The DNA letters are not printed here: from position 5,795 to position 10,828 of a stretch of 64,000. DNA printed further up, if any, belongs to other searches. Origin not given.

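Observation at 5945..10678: Single 1577-aa polypeptide fusing a Dpm1-like GT2, a processive QxxRW GT2, a Wzx-like flippase and a GT4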

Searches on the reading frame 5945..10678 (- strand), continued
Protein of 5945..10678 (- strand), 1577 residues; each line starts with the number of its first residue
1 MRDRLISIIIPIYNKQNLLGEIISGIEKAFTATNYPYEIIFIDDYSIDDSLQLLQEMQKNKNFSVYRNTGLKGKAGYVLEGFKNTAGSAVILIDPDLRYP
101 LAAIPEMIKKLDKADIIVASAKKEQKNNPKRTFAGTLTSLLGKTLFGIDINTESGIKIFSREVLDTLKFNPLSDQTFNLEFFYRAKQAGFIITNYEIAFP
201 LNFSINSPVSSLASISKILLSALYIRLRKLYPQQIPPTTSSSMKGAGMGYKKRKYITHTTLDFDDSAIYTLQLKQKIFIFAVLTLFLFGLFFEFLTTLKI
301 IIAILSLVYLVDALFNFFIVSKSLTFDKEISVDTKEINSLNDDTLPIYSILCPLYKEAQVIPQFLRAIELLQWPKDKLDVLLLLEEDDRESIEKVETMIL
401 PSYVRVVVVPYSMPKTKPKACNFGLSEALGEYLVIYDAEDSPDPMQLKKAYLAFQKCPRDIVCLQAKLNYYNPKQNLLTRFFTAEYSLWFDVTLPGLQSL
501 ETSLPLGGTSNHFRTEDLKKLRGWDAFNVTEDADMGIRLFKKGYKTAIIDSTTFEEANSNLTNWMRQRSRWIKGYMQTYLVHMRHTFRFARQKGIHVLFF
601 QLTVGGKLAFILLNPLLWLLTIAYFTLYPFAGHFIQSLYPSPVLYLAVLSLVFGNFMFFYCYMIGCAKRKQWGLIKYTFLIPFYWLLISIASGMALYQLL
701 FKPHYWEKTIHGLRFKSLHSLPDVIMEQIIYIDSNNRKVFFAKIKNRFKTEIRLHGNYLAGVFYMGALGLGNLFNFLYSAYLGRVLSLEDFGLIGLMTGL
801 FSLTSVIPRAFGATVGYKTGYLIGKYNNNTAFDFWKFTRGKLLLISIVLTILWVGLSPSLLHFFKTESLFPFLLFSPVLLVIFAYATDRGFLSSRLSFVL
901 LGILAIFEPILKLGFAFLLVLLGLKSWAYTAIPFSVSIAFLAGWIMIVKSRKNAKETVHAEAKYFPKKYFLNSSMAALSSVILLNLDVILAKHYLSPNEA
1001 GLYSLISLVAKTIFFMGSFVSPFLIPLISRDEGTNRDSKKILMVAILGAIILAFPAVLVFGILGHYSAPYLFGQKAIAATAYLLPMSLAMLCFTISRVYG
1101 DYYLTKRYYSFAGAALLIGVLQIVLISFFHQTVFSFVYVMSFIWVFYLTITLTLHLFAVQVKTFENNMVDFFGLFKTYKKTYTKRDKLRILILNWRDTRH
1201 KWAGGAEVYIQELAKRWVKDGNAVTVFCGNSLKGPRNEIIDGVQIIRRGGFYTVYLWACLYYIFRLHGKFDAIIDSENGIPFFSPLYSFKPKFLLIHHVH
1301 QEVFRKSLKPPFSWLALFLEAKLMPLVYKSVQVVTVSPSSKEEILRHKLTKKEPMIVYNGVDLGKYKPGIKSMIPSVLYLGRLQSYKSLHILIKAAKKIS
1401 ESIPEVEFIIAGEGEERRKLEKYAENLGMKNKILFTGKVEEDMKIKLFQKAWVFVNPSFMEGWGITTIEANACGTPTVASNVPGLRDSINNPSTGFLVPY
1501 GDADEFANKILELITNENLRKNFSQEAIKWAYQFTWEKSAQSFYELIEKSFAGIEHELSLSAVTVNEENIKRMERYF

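Call 11: find_homologous_proteins(query=window:5945-10678:-, max_evalue=1e-10)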
Query window:5945-10678:- (1577 aa): 1568 proteins with E <= 1e-10 among 8000 candidates; the best 120 are listed.
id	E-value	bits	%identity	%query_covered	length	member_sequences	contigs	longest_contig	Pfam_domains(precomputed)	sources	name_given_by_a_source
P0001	0.0e+0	3557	100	100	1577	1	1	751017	PF13632.13,PF13641.13,PF00534.27,PF13524.13,PF13439.13,PF00535.33,PF20706.4,PF13692.13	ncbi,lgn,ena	-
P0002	0.0e+0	2108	59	98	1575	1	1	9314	PF13632.13,PF01943.23,PF13641.13,PF00534.27,PF13579.13,PF13439.13,PF00535.33,PF20706.4,PF13692.13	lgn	-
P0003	0.0e+0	2036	56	98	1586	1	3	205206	PF13632.13,PF13641.13,PF00534.27,PF13579.13,PF13524.13,PF13439.13,PF00535.33,PF20706.4,PF13692.13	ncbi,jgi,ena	-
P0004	0.0e+0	1940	55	98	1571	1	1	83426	PF01943.23,PF10111.15,PF13579.13,PF13524.13,PF13439.13,PF00535.33,PF13692.13,PF13632.13,PF13641.13,PF00534.27,PF13440.12,PF20706.4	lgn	-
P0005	0.0e+0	1919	54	98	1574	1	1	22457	PF13632.13,PF13641.13,PF00534.27,PF13579.13,PF13439.13,PF00535.33,PF20706.4,PF13692.13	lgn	-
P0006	0.0e+0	1916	55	98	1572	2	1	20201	PF13632.13,PF10111.15,PF13506.14,PF13641.13,PF00534.27,PF13579.13,PF13439.13,PF00535.33,PF20706.4,PF13692.13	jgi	jgi:cellulose synthase/poly-beta-1,6-N-acetylglucosamine synthase-like glycosyltransferase/glycosylt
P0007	0.0e+0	1903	54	98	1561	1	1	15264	PF13632.13,PF10111.15,PF13641.13,PF00534.27,PF13524.13,PF13439.13,PF13440.12,PF00535.33,PF20706.4,PF13692.13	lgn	-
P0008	0.0e+0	1899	54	99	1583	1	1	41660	PF13632.13,PF13641.13,PF00534.27,PF13579.13,PF13524.13,PF13439.13,PF00535.33,PF20706.4,PF13692.13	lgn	-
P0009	0.0e+0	1888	55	98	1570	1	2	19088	PF01943.23,PF10111.15,PF13506.14,PF13579.13,PF13524.13,PF13439.13,PF00535.33,PF13692.13,PF13632.13,PF13641.13,PF00534.27,PF20706.4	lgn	-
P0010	0.0e+0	1887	54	98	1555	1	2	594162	PF13632.13,PF13641.13,PF00534.27,PF13524.13,PF13439.13,PF00535.33,PF20706.4,PF13692.13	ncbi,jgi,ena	-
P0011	0.0e+0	1879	54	98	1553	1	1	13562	PF13632.13,PF10111.15,PF13506.14,PF13641.13,PF00534.27,PF13579.13,PF13524.13,PF13439.13,PF00535.33,PF20706.4,PF13692.13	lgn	-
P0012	0.0e+0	1879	53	98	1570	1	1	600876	PF13632.13,PF13641.13,PF00534.27,PF13524.13,PF13439.13,PF00535.33,PF20706.4,PF13692.13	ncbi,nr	ncbi:MAG: glycosyltransferase [Candidatus Levybacteria bacterium]|nr:glycosyltransferase [Candidatus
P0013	0.0e+0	1862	54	99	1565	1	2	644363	PF13632.13,PF01943.23,PF10111.15,PF13641.13,PF00534.27,PF13439.13,PF00535.33,PF20706.4,PF13692.13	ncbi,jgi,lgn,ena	-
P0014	0.0e+0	1858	53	98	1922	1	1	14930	PF13632.13,PF10111.15,PF13506.14,PF13641.13,PF00534.27,PF13579.13,PF13524.13,PF13439.13,PF00535.33,PF20706.4,PF13692.13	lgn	-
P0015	0.0e+0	1858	53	50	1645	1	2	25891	PF10111.15,PF13506.14,PF13579.13,PF13524.13,PF13439.13,PF00535.33,PF13692.13,PF13632.13,PF13641.13,PF00534.27,PF13440.12,PF20706.4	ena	-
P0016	0.0e+0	1857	53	98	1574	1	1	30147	PF13632.13,PF13506.14,PF13641.13,PF00534.27,PF13524.13,PF13439.13,PF00535.33,PF20706.4,PF13692.13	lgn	-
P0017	0.0e+0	1856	53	98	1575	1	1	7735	PF13632.13,PF10111.15,PF13506.14,PF13641.13,PF00534.27,PF13579.13,PF13439.13,PF00535.33,PF20706.4,PF13692.13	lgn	-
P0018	0.0e+0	1855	54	98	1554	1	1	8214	PF13632.13,PF10111.15,PF13506.14,PF13641.13,PF00534.27,PF13524.13,PF13439.13,PF00535.33,PF20706.4,PF13692.13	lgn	-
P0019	0.0e+0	1841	54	98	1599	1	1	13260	PF13632.13,PF13641.13,PF00534.27,PF13524.13,PF13439.13,PF00535.33,PF20706.4,PF13692.13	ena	-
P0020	0.0e+0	1836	52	99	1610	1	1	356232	PF13632.13,PF10111.15,PF13506.14,PF13641.13,PF00534.27,PF13579.13,PF13524.13,PF13439.13,PF00535.33,PF20706.4,PF13692.13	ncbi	-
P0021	0.0e+0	1831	52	98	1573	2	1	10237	PF13632.13,PF10111.15,PF13506.14,PF13641.13,PF00534.27,PF13579.13,PF13439.13,PF00535.33,PF20706.4,PF13692.13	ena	-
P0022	0.0e+0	1828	52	98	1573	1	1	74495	PF13632.13,PF10111.15,PF13506.14,PF13641.13,PF00534.27,PF13579.13,PF13439.13,PF00535.33,PF20706.4,PF13692.13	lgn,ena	-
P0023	0.0e+0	1828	52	98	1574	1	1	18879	PF13632.13,PF01943.23,PF10111.15,PF13506.14,PF13641.13,PF00534.27,PF13439.13,PF13440.12,PF00535.33,PF20706.4,PF13692.13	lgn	-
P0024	0.0e+0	1811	51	99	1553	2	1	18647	PF13632.13,PF10111.15,PF13506.14,PF13641.13,PF00534.27,PF13439.13,PF00535.33,PF20706.4,PF13692.13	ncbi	-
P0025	0.0e+0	1806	52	98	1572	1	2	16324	PF13632.13,PF10111.15,PF13506.14,PF13641.13,PF00534.27,PF13579.13,PF13439.13,PF00535.33,PF20706.4,PF13692.13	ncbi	-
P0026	0.0e+0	1801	51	98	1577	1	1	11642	PF13632.13,PF13506.14,PF13641.13,PF00534.27,PF13579.13,PF13439.13,PF00535.33,PF20706.4,PF13692.13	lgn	-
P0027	0.0e+0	1798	53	98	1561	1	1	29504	PF13632.13,PF10111.15,PF13506.14,PF13641.13,PF00534.27,PF13579.13,PF13524.13,PF13439.13,PF00535.33,PF20706.4,PF13692.13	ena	-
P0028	0.0e+0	1798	51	98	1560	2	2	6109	PF10111.15,PF13506.14,PF13579.13,PF13524.13,PF13439.13,PF00535.33,PF13692.13,PF13632.13,PF13641.13,PF00534.27,PF13440.12,PF20706.4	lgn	-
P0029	0.0e+0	1797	53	97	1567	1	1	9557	PF13632.13,PF10111.15,PF13506.14,PF13641.13,PF00534.27,PF13579.13,PF13524.13,PF13439.13,PF00535.33,PF20706.4,PF13692.13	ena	-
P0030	0.0e+0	1796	52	100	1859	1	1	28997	PF13632.13,PF13506.14,PF13641.13,PF00534.27,PF13524.13,PF13439.13,PF00535.33,PF20706.4,PF13692.13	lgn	-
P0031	0.0e+0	1795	52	98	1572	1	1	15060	PF13632.13,PF13506.14,PF13641.13,PF00534.27,PF13579.13,PF13439.13,PF00535.33,PF20706.4,PF13692.13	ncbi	-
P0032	0.0e+0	1793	52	98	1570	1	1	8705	PF13632.13,PF10111.15,PF13506.14,PF13641.13,PF00534.27,PF13579.13,PF13439.13,PF00535.33,PF20706.4,PF13692.13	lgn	-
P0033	0.0e+0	1793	51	98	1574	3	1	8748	PF13632.13,PF10111.15,PF13641.13,PF00534.27,PF13524.13,PF13439.13,PF00535.33,PF20706.4,PF13692.13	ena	-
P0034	0.0e+0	1786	51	98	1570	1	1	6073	PF13632.13,PF13506.14,PF13641.13,PF00534.27,PF13439.13,PF00535.33,PF20706.4,PF13692.13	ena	-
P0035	0.0e+0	1784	52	98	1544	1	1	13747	PF13632.13,PF10111.15,PF13506.14,PF13641.13,PF00534.27,PF13579.13,PF13524.13,PF13439.13,PF00535.33,PF20706.4,PF13692.13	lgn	-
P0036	0.0e+0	1763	51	99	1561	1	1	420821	PF13632.13,PF10111.15,PF13506.14,PF13641.13,PF00534.27,PF13439.13,PF00535.33,PF20706.4,PF13692.13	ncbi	-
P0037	0.0e+0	1760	51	98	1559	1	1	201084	PF13632.13,PF13506.14,PF13641.13,PF00534.27,PF13579.13,PF13524.13,PF13439.13,PF00535.33,PF20706.4,PF13692.13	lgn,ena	-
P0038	0.0e+0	1755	50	98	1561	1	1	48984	PF13632.13,PF10111.15,PF13506.14,PF13641.13,PF00534.27,PF13579.13,PF13524.13,PF13439.13,PF00535.33,PF20706.4,PF13692.13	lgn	-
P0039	0.0e+0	1730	48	99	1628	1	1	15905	PF13632.13,PF13641.13,PF00534.27,PF13579.13,PF13439.13,PF00535.33,PF20706.4,PF13692.13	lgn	-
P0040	0.0e+0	1729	51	98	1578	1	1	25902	PF13632.13,PF10111.15,PF13641.13,PF00534.27,PF13579.13,PF13439.13,PF00535.33,PF20706.4,PF13692.13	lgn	-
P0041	0.0e+0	1725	51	98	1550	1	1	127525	PF13632.13,PF01943.23,PF13506.14,PF13641.13,PF00534.27,PF13579.13,PF13439.13,PF00535.33,PF20706.4,PF13692.13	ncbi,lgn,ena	-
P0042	0.0e+0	1722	55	46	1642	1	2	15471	PF01943.23,PF10111.15,PF13506.14,PF13579.13,PF13524.13,PF13439.13,PF00535.33,PF13692.13,PF13632.13,PF13641.13,PF00534.27,PF20706.4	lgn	-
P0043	0.0e+0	1714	50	98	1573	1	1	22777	PF13632.13,PF13506.14,PF13641.13,PF00534.27,PF13579.13,PF13439.13,PF00535.33,PF20706.4,PF13692.13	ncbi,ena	-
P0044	0.0e+0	1707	51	98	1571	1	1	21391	PF13632.13,PF10111.15,PF13506.14,PF13641.13,PF00534.27,PF13579.13,PF13524.13,PF13439.13,PF00535.33,PF20706.4,PF13692.13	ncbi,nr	ncbi:MAG TPA: glycosyltransferase [Patescibacteria group bacterium]|nr:glycosyltransferase [Patescib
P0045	0.0e+0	1705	51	99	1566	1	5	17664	PF13632.13,PF10111.15,PF13506.14,PF13641.13,PF00534.27,PF13439.13,PF00535.33,PF20706.4,PF13692.13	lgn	-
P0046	0.0e+0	1704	50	99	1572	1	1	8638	PF13632.13,PF01943.23,PF13506.14,PF13641.13,PF00534.27,PF13579.13,PF13439.13,PF00535.33,PF20706.4,PF13692.13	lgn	-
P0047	0.0e+0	1702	50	98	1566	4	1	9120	PF13632.13,PF10111.15,PF13506.14,PF13641.13,PF00534.27,PF13579.13,PF13439.13,PF00535.33,PF20706.4,PF13692.13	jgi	jgi:cellulose synthase/poly-beta-1,6-N-acetylglucosamine synthase-like glycosyltransferase/glycosylt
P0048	0.0e+0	1698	50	98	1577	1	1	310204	PF13632.13,PF10111.15,PF13641.13,PF00534.27,PF13579.13,PF13524.13,PF13439.13,PF00535.33,PF20706.4,PF13692.13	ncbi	-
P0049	0.0e+0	1698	56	83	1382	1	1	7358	PF13632.13,PF13641.13,PF00534.27,PF13524.13,PF13439.13,PF00535.33,PF20706.4,PF13692.13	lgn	-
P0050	0.0e+0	1697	49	99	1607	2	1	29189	PF13632.13,PF10111.15,PF13506.14,PF13641.13,PF00534.27,PF13439.13,PF00535.33,PF20706.4,PF13692.13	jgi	-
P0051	0.0e+0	1696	50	98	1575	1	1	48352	PF13632.13,PF10111.15,PF13506.14,PF13641.13,PF00534.27,PF13579.13,PF13439.13,PF00535.33,PF20706.4,PF13692.13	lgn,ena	-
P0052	0.0e+0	1693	49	98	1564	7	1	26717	PF13632.13,PF01943.23,PF13506.14,PF13641.13,PF00534.27,PF13579.13,PF13524.13,PF13439.13,PF00535.33,PF20706.4,PF13692.13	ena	-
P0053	0.0e+0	1692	51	98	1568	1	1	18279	PF13632.13,PF01943.23,PF10111.15,PF13506.14,PF13641.13,PF00534.27,PF13579.13,PF13439.13,PF00535.33,PF20706.4,PF13692.13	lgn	-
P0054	0.0e+0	1689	52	98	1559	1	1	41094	PF13632.13,PF13506.14,PF13641.13,PF00534.27,PF13579.13,PF13439.13,PF00535.33,PF20706.4,PF13692.13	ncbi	-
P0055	0.0e+0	1688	49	98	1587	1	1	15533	PF13632.13,PF10111.15,PF13506.14,PF13641.13,PF00534.27,PF13579.13,PF13524.13,PF13439.13,PF00535.33,PF20706.4,PF13692.13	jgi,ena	-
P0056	0.0e+0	1688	50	98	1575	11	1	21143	PF13632.13,PF10111.15,PF13506.14,PF13641.13,PF00534.27,PF13579.13,PF13439.13,PF00535.33,PF20706.4,PF13692.13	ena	-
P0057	0.0e+0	1688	50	99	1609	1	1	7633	PF13632.13,PF13506.14,PF13641.13,PF00534.27,PF13439.13,PF00535.33,PF20706.4,PF13692.13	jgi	jgi:cellulose synthase/poly-beta-1,6-N-acetylglucosamine synthase-like glycosyltransferase/glycosylt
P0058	0.0e+0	1687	49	98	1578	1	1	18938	PF13632.13,PF10111.15,PF13641.13,PF00534.27,PF13579.13,PF13439.13,PF00535.33,PF20706.4,PF13692.13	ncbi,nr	ncbi:MAG: glycosyltransferase [Candidatus Levybacteria bacterium]|nr:glycosyltransferase [Candidatus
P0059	0.0e+0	1685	50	99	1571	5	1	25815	PF13632.13,PF01943.23,PF13641.13,PF00534.27,PF13579.13,PF13439.13,PF00535.33,PF20706.4,PF13692.13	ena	-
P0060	0.0e+0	1679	50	98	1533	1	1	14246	PF13632.13,PF10111.15,PF13506.14,PF13641.13,PF00534.27,PF13579.13,PF13439.13,PF00535.33,PF20706.4,PF13692.13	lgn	-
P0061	0.0e+0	1679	50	98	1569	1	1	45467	PF13632.13,PF13506.14,PF13641.13,PF00534.27,PF13439.13,PF00535.33,PF20706.4,PF13692.13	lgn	-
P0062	0.0e+0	1675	49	98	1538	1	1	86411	PF13632.13,PF10111.15,PF13506.14,PF13641.13,PF00534.27,PF13579.13,PF13524.13,PF13439.13,PF00535.33,PF20706.4,PF13692.13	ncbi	-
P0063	0.0e+0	1674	56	83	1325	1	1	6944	PF13632.13,PF13641.13,PF00534.27,PF13524.13,PF13439.13,PF00535.33,PF20706.4,PF13692.13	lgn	-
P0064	0.0e+0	1673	57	83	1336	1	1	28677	PF13632.13,PF13641.13,PF00534.27,PF13579.13,PF13524.13,PF13439.13,PF00535.33,PF20706.4,PF13692.13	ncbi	-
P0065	0.0e+0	1673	50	98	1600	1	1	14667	PF13632.13,PF10111.15,PF13506.14,PF13641.13,PF00534.27,PF13579.13,PF13439.13,PF00535.33,PF20706.4,PF13692.13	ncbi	-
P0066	0.0e+0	1669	49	98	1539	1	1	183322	PF13632.13,PF13506.14,PF13641.13,PF00534.27,PF13579.13,PF13524.13,PF13439.13,PF00535.33,PF20706.4,PF13692.13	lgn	-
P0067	0.0e+0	1666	49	98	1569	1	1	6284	PF13632.13,PF10111.15,PF13506.14,PF13641.13,PF00534.27,PF13579.13,PF13439.13,PF00535.33,PF20706.4,PF13692.13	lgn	-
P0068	0.0e+0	1666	56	83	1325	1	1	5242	PF13632.13,PF13641.13,PF00534.27,PF13524.13,PF13439.13,PF00535.33,PF20706.4,PF13692.13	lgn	-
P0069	0.0e+0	1665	49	99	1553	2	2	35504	PF13632.13,PF10111.15,PF13506.14,PF13641.13,PF00534.27,PF13579.13,PF13524.13,PF13439.13,PF00535.33,PF20706.4,PF13692.13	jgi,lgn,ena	-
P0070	0.0e+0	1663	48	98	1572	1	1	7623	PF13632.13,PF10111.15,PF13506.14,PF13641.13,PF00534.27,PF13439.13,PF00535.33,PF20706.4,PF13692.13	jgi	jgi:cellulose synthase/poly-beta-1,6-N-acetylglucosamine synthase-like glycosyltransferase/glycosylt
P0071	0.0e+0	1660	49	99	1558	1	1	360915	PF13632.13,PF10111.15,PF13506.14,PF13641.13,PF00534.27,PF13579.13,PF13439.13,PF00535.33,PF20706.4,PF13692.13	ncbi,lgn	-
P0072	0.0e+0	1660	49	99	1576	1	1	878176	PF13632.13,PF13506.14,PF13641.13,PF00534.27,PF13579.13,PF13439.13,PF00535.33,PF20706.4,PF13692.13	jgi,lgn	-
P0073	0.0e+0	1659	49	98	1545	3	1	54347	PF13632.13,PF13641.13,PF00534.27,PF13579.13,PF13439.13,PF00535.33,PF20706.4,PF13692.13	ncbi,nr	ncbi:glycosyltransferase [Patescibacteria group bacterium]|nr:glycosyltransferase [Patescibacteria g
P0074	0.0e+0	1657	48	98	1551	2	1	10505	PF13632.13,PF13506.14,PF13641.13,PF00534.27,PF13579.13,PF13439.13,PF00535.33,PF20706.4,PF13692.13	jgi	-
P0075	0.0e+0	1657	49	98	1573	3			PF13632.13,PF13506.14,PF13641.13,PF00534.27,PF13439.13,PF00535.33,PF20706.4,PF13692.13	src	-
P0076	0.0e+0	1656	49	98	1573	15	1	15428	PF13632.13,PF10111.15,PF13641.13,PF00534.27,PF13579.13,PF13439.13,PF00535.33,PF20706.4,PF13692.13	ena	-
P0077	0.0e+0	1651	55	84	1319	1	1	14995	PF13632.13,PF13641.13,PF00534.27,PF13524.13,PF13439.13,PF00535.33,PF20706.4,PF13692.13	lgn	-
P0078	0.0e+0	1648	49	98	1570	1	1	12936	PF13632.13,PF10111.15,PF13506.14,PF13641.13,PF00534.27,PF13579.13,PF13524.13,PF13439.13,PF00535.33,PF20706.4,PF13692.13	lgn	-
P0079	0.0e+0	1648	50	98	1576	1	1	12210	PF13632.13,PF13506.14,PF13641.13,PF00534.27,PF13439.13,PF00535.33,PF20706.4,PF13692.13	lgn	-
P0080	0.0e+0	1646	48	98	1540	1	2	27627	PF13632.13,PF13641.13,PF00534.27,PF13579.13,PF13524.13,PF13439.13,PF00535.33,PF20706.4,PF13692.13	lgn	-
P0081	0.0e+0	1646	55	84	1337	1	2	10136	PF13632.13,PF13641.13,PF00534.27,PF13579.13,PF13439.13,PF00535.33,PF20706.4,PF13692.13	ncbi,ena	-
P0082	0.0e+0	1645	48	98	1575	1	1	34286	PF13632.13,PF10111.15,PF13506.14,PF13641.13,PF00534.27,PF13439.13,PF00535.33,PF20706.4,PF13692.13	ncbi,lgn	-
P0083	0.0e+0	1640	49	98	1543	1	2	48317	PF13632.13,PF10111.15,PF13506.14,PF13641.13,PF00534.27,PF13579.13,PF13524.13,PF13439.13,PF00535.33,PF20706.4,PF13692.13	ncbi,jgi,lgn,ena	-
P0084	0.0e+0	1636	49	99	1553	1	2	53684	PF13632.13,PF10111.15,PF13506.14,PF13641.13,PF00534.27,PF13579.13,PF13439.13,PF00535.33,PF20706.4,PF13692.13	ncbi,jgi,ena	-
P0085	0.0e+0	1636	48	99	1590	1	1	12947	PF13632.13,PF13506.14,PF13641.13,PF00534.27,PF13579.13,PF13439.13,PF00535.33,PF20706.4,PF13692.13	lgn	-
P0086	0.0e+0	1634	49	98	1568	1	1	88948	PF13632.13,PF10111.15,PF13506.14,PF13641.13,PF00534.27,PF13439.13,PF00535.33,PF20706.4,PF13692.13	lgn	-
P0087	0.0e+0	1634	48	98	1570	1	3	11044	PF13632.13,PF01943.23,PF13506.14,PF13641.13,PF00534.27,PF13579.13,PF13439.13,PF00535.33,PF20706.4,PF13692.13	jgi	-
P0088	0.0e+0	1628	48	98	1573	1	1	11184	PF13632.13,PF10111.15,PF13641.13,PF00534.27,PF13579.13,PF13439.13,PF00535.33,PF20706.4,PF13692.13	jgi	-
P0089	0.0e+0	1627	48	99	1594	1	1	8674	PF13632.13,PF10111.15,PF13506.14,PF13641.13,PF00534.27,PF13579.13,PF13439.13,PF00535.33,PF20706.4,PF13692.13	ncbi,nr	ncbi:MAG TPA: glycosyltransferase [Patescibacteria group bacterium]|nr:glycosyltransferase [Patescib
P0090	0.0e+0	1626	48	98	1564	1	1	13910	PF13632.13,PF10111.15,PF13506.14,PF13641.13,PF00534.27,PF13579.13,PF13439.13,PF00535.33,PF20706.4,PF13692.13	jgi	jgi:cellulose synthase/poly-beta-1,6-N-acetylglucosamine synthase-like glycosyltransferase/glycosylt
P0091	0.0e+0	1624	49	98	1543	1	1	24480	PF13632.13,PF10111.15,PF13641.13,PF00534.27,PF13579.13,PF13524.13,PF13439.13,PF00535.33,PF20706.4,PF13692.13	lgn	-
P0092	0.0e+0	1623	48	98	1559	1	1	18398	PF10111.15,PF13506.14,PF13579.13,PF13524.13,PF13439.13,PF00535.33,PF13692.13,PF13632.13,PF13641.13,PF00534.27,PF13440.12,PF20706.4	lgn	-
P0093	0.0e+0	1622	48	98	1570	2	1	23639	PF13632.13,PF10111.15,PF13506.14,PF13641.13,PF00534.27,PF13579.13,PF13524.13,PF13439.13,PF00535.33,PF20706.4,PF13692.13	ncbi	-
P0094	0.0e+0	1622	49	98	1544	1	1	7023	PF13632.13,PF10111.15,PF13641.13,PF00534.27,PF13579.13,PF13439.13,PF00535.33,PF20706.4,PF13692.13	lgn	-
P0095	0.0e+0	1622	48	98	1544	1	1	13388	PF13632.13,PF01943.23,PF13506.14,PF13641.13,PF00534.27,PF13579.13,PF13524.13,PF13439.13,PF00535.33,PF20706.4,PF13692.13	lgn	-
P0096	0.0e+0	1621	55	83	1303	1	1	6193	PF13632.13,PF10111.15,PF13641.13,PF13439.13,PF00535.33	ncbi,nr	ncbi:MAG: glycosyltransferase, partial [bacterium]|nr:glycosyltransferase [bacterium]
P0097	0.0e+0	1621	48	98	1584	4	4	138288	PF13632.13,PF13506.14,PF13641.13,PF00534.27,PF13579.13,PF13439.13,PF00535.33,PF20706.4,PF13692.13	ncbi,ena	-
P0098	0.0e+0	1621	48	97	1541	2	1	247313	PF13632.13,PF13506.14,PF13641.13,PF00534.27,PF13579.13,PF13439.13,PF00535.33,PF20706.4,PF13692.13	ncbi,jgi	jgi:cellulose synthase/poly-beta-1,6-N-acetylglucosamine synthase-like glycosyltransferase/glycosylt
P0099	0.0e+0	1621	48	98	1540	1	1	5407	PF13632.13,PF10111.15,PF13641.13,PF00534.27,PF13579.13,PF13524.13,PF13439.13,PF00535.33,PF20706.4,PF13692.13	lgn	-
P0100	0.0e+0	1620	51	90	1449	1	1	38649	PF13632.13,PF13641.13,PF00534.27,PF13579.13,PF13439.13,PF00535.33,PF20706.4,PF13692.13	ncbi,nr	ncbi:MAG: glycosyltransferase, partial [Candidatus Levybacteria bacterium]|nr:glycosyltransferase [C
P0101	0.0e+0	1620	49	98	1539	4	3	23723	PF13632.13,PF10111.15,PF13506.14,PF13641.13,PF00534.27,PF13579.13,PF13439.13,PF00535.33,PF20706.4,PF13692.13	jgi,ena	-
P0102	0.0e+0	1619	47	98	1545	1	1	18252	PF13632.13,PF13506.14,PF13641.13,PF00534.27,PF13579.13,PF13439.13,PF00535.33,PF20706.4,PF13692.13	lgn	-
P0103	0.0e+0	1619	48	98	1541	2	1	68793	PF13632.13,PF13641.13,PF00534.27,PF13579.13,PF13524.13,PF13439.13,PF00535.33,PF20706.4,PF13692.13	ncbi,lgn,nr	ncbi:glycosyltransferase [Candidatus Woesebacteria bacterium]|nr:glycosyltransferase [Candidatus Woe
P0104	0.0e+0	1617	49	98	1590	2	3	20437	PF13632.13,PF13506.14,PF13641.13,PF00534.27,PF13524.13,PF13439.13,PF00535.33,PF20706.4,PF13692.13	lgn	-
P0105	0.0e+0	1616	49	98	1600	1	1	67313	PF13632.13,PF10111.15,PF13506.14,PF13641.13,PF00534.27,PF13439.13,PF00535.33,PF20706.4,PF13692.13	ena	-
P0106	0.0e+0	1616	48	98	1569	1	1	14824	PF13632.13,PF10111.15,PF13506.14,PF13641.13,PF00534.27,PF13579.13,PF13439.13,PF00535.33,PF20706.4,PF13692.13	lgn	-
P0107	0.0e+0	1616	49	98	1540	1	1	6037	PF13632.13,PF10111.15,PF13506.14,PF13641.13,PF00534.27,PF13579.13,PF13439.13,PF00535.33,PF20706.4,PF13692.13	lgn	-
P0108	0.0e+0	1612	48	98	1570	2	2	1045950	PF13632.13,PF10111.15,PF13506.14,PF13641.13,PF00534.27,PF13579.13,PF13439.13,PF00535.33,PF20706.4,PF13692.13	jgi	jgi:cellulose synthase/poly-beta-1,6-N-acetylglucosamine synthase-like glycosyltransferase/glycosylt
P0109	0.0e+0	1612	49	98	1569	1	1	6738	PF13632.13,PF10111.15,PF13506.14,PF13641.13,PF00534.27,PF13579.13,PF13439.13,PF00535.33,PF20706.4,PF13692.13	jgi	-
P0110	0.0e+0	1609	47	98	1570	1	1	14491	PF13632.13,PF10111.15,PF13506.14,PF13641.13,PF00534.27,PF13439.13,PF00535.33,PF20706.4,PF13692.13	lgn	-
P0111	0.0e+0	1609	48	98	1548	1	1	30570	PF13632.13,PF13506.14,PF13641.13,PF00534.27,PF13579.13,PF13439.13,PF00535.33,PF20706.4,PF13692.13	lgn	-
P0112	0.0e+0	1609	47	98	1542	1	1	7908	PF13632.13,PF01943.23,PF10111.15,PF13506.14,PF13641.13,PF00534.27,PF13579.13,PF13439.13,PF00535.33,PF20706.4,PF13692.13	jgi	-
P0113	0.0e+0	1608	48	98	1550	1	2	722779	PF13632.13,PF10111.15,PF13506.14,PF13641.13,PF00534.27,PF13579.13,PF13439.13,PF00535.33,PF20706.4,PF13692.13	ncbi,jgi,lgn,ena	-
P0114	0.0e+0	1607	48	98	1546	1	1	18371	PF13632.13,PF10111.15,PF13506.14,PF13641.13,PF00534.27,PF13579.13,PF13524.13,PF13439.13,PF00535.33,PF20706.4,PF13692.13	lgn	-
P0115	0.0e+0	1607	47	98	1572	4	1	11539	PF13632.13,PF13506.14,PF13641.13,PF00534.27,PF13579.13,PF13439.13,PF00535.33,PF20706.4,PF13692.13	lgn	-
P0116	0.0e+0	1606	49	98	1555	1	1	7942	PF13632.13,PF01943.23,PF10111.15,PF13506.14,PF13641.13,PF00534.27,PF13579.13,PF13439.13,PF00535.33,PF20706.4,PF13692.13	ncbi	-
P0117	0.0e+0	1606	47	99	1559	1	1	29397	PF13632.13,PF10111.15,PF13506.14,PF13641.13,PF00534.27,PF13579.13,PF13439.13,PF00535.33,PF20706.4,PF13692.13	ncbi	-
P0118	0.0e+0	1605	48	98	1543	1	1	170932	PF13632.13,PF13506.14,PF13641.13,PF00534.27,PF13579.13,PF13439.13,PF00535.33,PF20706.4,PF13692.13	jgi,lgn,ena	-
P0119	0.0e+0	1604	47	98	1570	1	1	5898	PF13632.13,PF13506.14,PF13641.13,PF00534.27,PF13579.13,PF13439.13,PF00535.33,PF20706.4,PF13692.13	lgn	-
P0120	0.0e+0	1604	48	98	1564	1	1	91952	PF13632.13,PF10111.15,PF13506.14,PF13641.13,PF00534.27,PF13579.13,PF13439.13,PF00535.33,PF20706.4,PF13692.13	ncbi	-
